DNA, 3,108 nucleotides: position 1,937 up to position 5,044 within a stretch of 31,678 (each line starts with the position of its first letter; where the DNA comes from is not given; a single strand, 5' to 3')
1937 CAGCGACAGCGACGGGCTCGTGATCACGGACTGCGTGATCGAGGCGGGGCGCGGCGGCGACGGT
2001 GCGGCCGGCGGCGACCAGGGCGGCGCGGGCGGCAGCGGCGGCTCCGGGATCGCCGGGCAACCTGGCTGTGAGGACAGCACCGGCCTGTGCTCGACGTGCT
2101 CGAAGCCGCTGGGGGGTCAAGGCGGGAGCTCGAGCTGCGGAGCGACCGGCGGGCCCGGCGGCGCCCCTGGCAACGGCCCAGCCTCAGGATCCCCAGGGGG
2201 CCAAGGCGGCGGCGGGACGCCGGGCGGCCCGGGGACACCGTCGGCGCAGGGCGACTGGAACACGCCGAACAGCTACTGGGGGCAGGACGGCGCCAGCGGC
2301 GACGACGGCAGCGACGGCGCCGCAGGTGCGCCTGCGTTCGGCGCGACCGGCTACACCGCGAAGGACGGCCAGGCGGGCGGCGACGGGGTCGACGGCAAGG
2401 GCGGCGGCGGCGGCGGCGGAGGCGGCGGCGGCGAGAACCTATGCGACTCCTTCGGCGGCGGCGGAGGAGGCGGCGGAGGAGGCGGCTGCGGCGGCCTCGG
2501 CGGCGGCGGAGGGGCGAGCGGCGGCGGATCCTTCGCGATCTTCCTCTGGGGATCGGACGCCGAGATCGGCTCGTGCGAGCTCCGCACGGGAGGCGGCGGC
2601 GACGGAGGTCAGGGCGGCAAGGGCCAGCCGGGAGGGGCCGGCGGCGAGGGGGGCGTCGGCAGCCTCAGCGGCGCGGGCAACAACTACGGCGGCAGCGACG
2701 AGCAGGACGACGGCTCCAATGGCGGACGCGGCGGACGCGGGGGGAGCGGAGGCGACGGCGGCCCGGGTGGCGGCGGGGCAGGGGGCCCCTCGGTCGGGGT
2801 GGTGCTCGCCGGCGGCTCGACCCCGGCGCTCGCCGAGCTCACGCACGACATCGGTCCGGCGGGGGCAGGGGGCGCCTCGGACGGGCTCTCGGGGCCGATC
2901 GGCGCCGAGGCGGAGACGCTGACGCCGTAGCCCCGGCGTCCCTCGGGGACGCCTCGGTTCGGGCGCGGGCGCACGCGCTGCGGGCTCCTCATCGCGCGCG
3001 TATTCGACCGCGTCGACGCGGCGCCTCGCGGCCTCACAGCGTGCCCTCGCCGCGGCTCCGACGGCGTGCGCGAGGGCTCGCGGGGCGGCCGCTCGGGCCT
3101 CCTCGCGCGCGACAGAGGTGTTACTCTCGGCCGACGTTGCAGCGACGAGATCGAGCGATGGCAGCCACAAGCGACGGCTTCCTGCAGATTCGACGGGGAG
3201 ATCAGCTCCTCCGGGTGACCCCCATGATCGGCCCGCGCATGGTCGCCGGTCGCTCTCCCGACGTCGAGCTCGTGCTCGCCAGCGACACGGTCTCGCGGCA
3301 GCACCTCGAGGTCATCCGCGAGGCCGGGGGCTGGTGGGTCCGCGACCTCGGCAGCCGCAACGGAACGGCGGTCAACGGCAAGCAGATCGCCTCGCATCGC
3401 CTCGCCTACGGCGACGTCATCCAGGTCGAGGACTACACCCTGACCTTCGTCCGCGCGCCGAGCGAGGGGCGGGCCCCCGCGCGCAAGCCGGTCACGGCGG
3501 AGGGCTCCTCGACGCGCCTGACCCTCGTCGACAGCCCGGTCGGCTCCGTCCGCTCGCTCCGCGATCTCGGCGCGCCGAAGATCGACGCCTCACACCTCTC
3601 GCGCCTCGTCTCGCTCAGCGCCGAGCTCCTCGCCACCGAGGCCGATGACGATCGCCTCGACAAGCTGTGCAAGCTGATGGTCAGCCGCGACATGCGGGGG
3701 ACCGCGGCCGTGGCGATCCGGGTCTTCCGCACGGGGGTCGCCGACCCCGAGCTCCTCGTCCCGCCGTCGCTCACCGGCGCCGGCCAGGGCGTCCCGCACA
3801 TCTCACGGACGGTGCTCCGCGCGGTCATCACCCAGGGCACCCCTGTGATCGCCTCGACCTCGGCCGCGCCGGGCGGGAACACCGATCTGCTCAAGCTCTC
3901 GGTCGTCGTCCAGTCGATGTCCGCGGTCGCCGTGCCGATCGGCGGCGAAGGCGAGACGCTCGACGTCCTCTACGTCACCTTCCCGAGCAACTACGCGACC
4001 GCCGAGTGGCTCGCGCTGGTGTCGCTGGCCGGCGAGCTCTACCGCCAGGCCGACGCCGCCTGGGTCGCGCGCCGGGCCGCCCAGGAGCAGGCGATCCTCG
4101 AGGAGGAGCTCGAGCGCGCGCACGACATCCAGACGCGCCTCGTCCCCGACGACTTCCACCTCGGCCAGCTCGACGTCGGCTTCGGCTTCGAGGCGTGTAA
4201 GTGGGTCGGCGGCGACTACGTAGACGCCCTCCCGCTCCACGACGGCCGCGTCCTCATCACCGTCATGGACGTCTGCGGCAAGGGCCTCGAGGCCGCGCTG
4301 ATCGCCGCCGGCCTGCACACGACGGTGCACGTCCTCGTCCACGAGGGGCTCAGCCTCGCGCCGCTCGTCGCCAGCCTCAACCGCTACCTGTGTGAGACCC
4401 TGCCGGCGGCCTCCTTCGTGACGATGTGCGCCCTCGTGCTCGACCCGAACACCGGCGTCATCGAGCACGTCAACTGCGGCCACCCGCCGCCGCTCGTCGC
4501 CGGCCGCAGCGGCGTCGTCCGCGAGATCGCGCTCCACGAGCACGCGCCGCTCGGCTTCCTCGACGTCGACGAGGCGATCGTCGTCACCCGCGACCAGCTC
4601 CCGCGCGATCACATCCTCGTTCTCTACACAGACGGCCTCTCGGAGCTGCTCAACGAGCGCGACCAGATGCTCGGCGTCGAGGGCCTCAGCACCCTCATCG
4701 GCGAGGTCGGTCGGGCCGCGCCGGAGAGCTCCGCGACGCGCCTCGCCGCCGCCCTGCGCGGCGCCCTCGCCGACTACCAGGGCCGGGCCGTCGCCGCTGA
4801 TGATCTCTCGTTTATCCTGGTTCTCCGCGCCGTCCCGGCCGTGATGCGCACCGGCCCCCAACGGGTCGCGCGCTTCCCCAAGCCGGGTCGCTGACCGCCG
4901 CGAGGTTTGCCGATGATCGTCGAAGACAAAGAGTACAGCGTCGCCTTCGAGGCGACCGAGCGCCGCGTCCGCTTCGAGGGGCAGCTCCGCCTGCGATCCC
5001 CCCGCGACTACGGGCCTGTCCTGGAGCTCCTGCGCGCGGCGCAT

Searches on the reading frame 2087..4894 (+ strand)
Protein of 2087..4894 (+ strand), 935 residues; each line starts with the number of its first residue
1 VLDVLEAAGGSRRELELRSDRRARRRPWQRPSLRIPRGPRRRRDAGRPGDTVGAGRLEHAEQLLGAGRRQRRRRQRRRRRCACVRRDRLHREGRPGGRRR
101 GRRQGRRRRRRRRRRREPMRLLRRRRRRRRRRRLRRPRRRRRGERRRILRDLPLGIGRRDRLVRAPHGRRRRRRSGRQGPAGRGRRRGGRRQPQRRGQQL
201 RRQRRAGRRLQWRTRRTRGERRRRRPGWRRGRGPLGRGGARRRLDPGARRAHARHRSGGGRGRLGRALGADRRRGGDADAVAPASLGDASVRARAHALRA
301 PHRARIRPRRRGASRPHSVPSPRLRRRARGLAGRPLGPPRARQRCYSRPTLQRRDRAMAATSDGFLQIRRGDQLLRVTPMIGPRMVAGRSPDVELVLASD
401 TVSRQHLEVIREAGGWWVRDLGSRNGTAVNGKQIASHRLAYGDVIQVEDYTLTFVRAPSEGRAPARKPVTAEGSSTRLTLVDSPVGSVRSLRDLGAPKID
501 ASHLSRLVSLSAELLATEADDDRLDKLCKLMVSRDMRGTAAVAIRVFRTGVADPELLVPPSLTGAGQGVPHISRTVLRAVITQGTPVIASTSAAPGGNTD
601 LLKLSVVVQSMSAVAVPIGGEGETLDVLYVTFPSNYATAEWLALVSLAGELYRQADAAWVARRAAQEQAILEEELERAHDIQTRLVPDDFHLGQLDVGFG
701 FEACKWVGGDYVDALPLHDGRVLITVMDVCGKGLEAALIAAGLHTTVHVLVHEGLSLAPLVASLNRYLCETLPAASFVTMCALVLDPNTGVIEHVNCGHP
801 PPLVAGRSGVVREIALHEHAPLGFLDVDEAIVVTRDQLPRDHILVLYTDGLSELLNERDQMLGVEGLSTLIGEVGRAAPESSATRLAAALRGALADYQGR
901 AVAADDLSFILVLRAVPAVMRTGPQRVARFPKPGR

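Call 5: search_protein_families(library=pfam, proteins=[window:2087-4894:+], max_evalue=0.01)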
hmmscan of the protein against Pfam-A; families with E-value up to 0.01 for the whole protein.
window:2087-4894:+ (935 aa): 3 families
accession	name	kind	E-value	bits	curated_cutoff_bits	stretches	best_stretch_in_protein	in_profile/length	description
PF07228.17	SpoIIE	-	7.2e-38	130.9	25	1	719-912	2-189/192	Stage II sporulation protein E (SpoIIE)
PF00498.31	FHA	-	4.3e-17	62.8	20.7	1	387-447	3-66/67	FHA domain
PF16697.10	Yop-YscD_cpl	-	6.2e-12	46.1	33.2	1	378-455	12-91/94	Inner membrane component of T3SS, cytoplasmic domain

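Call 7: search_protein_families(library=ncbifam, proteins=[window:2087-4894:+], max_evalue=0.01)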
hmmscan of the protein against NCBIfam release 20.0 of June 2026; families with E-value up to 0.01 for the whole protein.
window:2087-4894:+ (935 aa): 7 families
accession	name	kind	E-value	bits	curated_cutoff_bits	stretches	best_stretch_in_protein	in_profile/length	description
NF041660.2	oxygluDhInhib_OdhI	equivalog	6.9e-14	51.8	200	1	368-455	41-128/130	oxoglutarate dehydrogenase inhibitor Odhl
NF049868.1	FhaB_Rv0019c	equivalog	1.1e-13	51.5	125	1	354-447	57-151/158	FHA domain-containing protein FhaB/FipA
NF052573.1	HisKinEspAMyxo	equivalog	2.5e-08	32.5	1400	1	385-451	48-115/755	serine histidine kinase EspA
NF033760.1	gliding_GltG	equivalog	7.8e-08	31.3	650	1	370-475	11-113/650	adventurous gliding motility protein GltG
TIGR03354.1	VI_FHA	hypoth_equivalog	9.2e-08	32.3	120.25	1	387-475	28-120/420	type VI secretion system-associated FHA domain protein TagH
TIGR02865.1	spore_II_E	equivalog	0.00042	18.5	490.8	1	707-886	566-740/764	stage II sporulation protein E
NF045505.1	RR_RssB_Pseudo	equivalog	0.0031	16.6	700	1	663-858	143-345/394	two-component system response regulator RssB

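Call 78: search_protein_families(library=padloc, proteins=[window:2087-4891:+], max_evalue=0.001)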
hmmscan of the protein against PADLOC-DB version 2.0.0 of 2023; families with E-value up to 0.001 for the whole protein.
window:2087-4891:+ (935 aa): 0 families
